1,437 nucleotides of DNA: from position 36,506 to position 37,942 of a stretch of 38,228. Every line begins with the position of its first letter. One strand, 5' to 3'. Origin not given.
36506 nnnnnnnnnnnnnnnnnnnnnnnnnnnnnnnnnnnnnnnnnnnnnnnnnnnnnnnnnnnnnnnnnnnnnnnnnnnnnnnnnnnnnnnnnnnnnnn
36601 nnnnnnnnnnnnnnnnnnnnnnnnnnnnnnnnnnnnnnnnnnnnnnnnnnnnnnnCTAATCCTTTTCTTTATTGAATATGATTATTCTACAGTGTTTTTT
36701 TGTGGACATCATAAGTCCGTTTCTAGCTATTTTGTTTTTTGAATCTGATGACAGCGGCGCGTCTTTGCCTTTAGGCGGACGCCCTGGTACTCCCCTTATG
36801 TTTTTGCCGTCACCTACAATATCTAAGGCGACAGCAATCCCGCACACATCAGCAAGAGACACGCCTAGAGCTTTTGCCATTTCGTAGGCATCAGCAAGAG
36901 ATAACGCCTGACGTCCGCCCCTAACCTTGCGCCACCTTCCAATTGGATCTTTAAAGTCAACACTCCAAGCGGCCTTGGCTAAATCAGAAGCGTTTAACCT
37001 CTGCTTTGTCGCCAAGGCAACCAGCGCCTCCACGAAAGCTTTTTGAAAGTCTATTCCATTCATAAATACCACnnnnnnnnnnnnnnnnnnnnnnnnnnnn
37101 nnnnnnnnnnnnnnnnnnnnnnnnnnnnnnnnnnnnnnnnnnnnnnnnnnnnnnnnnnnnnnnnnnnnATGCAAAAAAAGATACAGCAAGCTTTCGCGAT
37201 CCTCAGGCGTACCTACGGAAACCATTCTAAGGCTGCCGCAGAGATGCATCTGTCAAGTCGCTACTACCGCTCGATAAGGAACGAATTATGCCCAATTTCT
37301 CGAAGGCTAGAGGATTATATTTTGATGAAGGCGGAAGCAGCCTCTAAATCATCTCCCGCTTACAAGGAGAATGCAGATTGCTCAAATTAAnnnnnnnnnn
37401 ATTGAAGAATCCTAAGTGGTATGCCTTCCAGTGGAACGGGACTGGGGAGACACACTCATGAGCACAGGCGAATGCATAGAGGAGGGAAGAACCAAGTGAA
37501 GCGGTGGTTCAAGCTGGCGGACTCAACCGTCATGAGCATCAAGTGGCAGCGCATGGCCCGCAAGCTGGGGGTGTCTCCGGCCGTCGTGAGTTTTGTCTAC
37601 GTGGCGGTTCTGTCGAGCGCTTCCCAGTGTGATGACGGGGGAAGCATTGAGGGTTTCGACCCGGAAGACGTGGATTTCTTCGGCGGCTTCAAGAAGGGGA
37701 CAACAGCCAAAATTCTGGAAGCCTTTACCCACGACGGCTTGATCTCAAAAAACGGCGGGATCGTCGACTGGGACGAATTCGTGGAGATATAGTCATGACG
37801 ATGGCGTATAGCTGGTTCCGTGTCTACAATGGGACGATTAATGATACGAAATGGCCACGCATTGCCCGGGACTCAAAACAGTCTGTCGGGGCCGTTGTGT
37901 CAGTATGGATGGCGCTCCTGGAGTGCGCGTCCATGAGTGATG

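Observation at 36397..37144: Immunity region logic: three 23-bp operators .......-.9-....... partitioned like lambda OL/OR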

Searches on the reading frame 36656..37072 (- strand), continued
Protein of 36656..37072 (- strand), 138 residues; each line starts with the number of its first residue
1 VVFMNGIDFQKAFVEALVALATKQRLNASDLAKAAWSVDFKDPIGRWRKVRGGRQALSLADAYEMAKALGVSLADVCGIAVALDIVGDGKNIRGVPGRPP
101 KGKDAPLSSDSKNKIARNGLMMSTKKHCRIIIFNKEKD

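Call 78: find_encoding_contigs(protein=P0054, flank=3500, max_places=2)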
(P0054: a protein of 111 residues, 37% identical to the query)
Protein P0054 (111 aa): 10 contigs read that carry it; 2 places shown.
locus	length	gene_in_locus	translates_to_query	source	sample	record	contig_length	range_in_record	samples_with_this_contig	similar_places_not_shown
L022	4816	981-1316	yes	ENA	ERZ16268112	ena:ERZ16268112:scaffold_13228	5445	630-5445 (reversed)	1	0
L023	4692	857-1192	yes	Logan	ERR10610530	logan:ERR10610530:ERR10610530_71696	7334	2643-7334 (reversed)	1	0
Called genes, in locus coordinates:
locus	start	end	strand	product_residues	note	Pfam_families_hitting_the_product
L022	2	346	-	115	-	?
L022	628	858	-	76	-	-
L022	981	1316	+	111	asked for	-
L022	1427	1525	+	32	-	-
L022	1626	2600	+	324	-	-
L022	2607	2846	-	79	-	-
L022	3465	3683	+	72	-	-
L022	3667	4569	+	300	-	PF01972:SDH_protease, PF25145:NfeD1b_N (weak)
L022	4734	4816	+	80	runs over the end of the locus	PF13711:DUF4160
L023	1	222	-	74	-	?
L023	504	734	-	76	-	-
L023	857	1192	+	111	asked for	-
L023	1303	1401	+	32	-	-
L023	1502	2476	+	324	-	-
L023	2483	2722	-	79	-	-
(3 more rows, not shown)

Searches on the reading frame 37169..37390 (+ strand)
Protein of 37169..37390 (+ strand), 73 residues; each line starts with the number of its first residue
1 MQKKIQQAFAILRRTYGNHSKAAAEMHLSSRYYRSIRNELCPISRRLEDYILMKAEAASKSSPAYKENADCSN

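Call 5: search_protein_families(library=pfam, proteins=[window:37169-37390:+], max_evalue=1)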
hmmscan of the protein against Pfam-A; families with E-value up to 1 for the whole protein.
window:37169-37390:+ (73 aa): 0 families

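Call 6: search_protein_families(library=phrogs, proteins=[window:37169-37390:+], max_evalue=0.1)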
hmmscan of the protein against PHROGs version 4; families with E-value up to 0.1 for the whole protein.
window:37169-37390:+ (73 aa): 0 families

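Call 46: find_homologous_proteins(query=window:37169-37390:+)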
Query window:37169-37390:+ (73 aa): 2 proteins with E <= 0.001 among 2 candidates.
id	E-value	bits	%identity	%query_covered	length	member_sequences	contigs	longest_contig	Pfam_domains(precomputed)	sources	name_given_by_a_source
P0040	1.9e-33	130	90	99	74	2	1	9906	-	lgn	-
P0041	5.4e-24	101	81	81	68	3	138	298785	-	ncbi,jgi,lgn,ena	-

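Call 47: find_encoding_contigs(protein=P0041, flank=4000, max_places=6)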
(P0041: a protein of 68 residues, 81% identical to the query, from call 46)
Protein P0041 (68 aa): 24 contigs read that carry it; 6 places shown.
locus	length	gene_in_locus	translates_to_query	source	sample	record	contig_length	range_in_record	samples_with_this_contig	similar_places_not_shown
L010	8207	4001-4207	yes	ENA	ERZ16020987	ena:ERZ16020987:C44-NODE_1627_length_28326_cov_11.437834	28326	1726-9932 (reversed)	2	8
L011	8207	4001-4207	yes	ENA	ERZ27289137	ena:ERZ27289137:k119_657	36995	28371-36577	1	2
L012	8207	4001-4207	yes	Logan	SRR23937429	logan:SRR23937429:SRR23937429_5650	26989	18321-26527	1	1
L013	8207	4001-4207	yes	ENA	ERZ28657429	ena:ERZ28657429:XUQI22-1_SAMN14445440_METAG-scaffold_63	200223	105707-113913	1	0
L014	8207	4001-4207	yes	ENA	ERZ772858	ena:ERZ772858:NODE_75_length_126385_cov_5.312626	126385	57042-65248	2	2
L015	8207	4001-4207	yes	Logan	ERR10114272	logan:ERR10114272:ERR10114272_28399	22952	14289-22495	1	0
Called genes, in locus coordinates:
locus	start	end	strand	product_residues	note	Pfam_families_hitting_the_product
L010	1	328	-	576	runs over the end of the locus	PF00270:DEAD, PF04851:ResIII, PF00271:Helicase_C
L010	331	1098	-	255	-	-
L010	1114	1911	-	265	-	PF13479:AAA_24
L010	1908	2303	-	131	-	-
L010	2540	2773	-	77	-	-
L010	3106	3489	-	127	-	-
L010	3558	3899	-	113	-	-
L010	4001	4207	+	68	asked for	-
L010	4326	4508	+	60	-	-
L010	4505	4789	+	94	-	PF14076:DUF4258 (weak)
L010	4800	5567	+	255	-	-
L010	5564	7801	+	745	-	PF13362:Toprim_3, PF13662:Toprim_4 (weak), PF13481:AAA_25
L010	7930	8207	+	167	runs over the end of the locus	PF05866:RusA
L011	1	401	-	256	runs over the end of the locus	-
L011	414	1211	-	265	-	PF13479:AAA_24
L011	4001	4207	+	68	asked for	-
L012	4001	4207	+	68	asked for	-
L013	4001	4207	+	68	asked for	-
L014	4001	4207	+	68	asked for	-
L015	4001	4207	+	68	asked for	-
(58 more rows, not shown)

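Call 48: find_encoding_contigs(protein=P0040, flank=4000, max_places=3)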
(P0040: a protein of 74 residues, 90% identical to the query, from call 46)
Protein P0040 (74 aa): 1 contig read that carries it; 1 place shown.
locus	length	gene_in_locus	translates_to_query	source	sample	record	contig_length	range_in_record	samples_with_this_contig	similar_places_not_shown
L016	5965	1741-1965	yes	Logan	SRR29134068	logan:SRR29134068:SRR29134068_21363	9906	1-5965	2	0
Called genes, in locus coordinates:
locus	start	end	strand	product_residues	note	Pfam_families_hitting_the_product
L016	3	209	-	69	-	?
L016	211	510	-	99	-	-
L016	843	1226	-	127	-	-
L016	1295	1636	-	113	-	-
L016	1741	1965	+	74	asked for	-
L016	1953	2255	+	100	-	-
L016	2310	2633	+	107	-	PF19808:DUF6291 (weak)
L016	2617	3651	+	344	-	-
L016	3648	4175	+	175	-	PF20081:DUF6475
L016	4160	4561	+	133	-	PF00436:SSB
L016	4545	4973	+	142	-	PF08774:VRR_NUC (weak)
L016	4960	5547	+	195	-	PF07750:GcrA (faint)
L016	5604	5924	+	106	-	PF14359:DUF4406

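Call 52: list_cluster_members(proteins=[P0041, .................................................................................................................])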
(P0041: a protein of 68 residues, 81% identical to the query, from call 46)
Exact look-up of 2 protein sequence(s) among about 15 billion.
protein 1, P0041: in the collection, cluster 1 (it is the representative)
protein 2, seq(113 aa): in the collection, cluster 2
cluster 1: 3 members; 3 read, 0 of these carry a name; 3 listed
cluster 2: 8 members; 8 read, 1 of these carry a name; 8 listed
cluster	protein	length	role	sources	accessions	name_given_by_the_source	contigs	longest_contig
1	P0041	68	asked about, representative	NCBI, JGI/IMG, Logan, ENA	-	-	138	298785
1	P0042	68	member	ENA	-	-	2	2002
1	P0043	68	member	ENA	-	-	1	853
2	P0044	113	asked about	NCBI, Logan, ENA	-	-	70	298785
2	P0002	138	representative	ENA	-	-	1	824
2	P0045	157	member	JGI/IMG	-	hypothetical protein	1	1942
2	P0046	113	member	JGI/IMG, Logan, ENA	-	-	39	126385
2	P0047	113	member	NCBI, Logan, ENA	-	-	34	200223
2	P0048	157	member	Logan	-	-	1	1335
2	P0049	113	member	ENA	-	-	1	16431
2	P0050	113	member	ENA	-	-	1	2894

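Call 71: predict_structure(alignment_id=A8)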
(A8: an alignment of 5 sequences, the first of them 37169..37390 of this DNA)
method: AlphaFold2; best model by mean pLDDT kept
length: 73 residues; sequences in the alignment: 5
mean_pLDDT: 81.0   pTM: 0.65
mean pLDDT of the five models: 81.0, 78.5, 63.5, 63.2, 59.3
residues with pLDDT >= 90: 15; 70-90: 44; 50-70: 7; < 50: 7
segments of 3 or more residues with pLDDT < 50: 68-73
pLDDT, mean of each block of 10 residues (from residue 1): 82 89 89 88 89 89 54 42
secondary structure, 60 per line:
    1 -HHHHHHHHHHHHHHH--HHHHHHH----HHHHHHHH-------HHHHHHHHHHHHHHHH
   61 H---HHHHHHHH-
elements in order: H2-16 H19-25 H30-37 H45-61 H65-72

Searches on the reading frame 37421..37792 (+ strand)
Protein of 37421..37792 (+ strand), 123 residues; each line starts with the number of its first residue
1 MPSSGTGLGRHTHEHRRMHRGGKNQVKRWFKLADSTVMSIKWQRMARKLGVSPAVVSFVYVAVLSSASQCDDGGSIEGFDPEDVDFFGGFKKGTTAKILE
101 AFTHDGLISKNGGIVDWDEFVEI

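Call 5: search_protein_families(library=pfam, proteins=[window:37421-37792:+], max_evalue=1)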
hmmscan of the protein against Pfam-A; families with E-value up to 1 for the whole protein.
window:37421-37792:+ (123 aa): 1 family
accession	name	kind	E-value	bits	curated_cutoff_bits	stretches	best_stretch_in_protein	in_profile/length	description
PF13545.12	HTH_Crp_2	-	0.12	12.7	27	0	94-116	38-63/70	Crp-like helix-turn-helix domain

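Call 6: search_protein_families(library=phrogs, proteins=[window:37421-37792:+], max_evalue=0.1)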
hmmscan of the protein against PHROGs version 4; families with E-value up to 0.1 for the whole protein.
window:37421-37792:+ (123 aa): 0 families
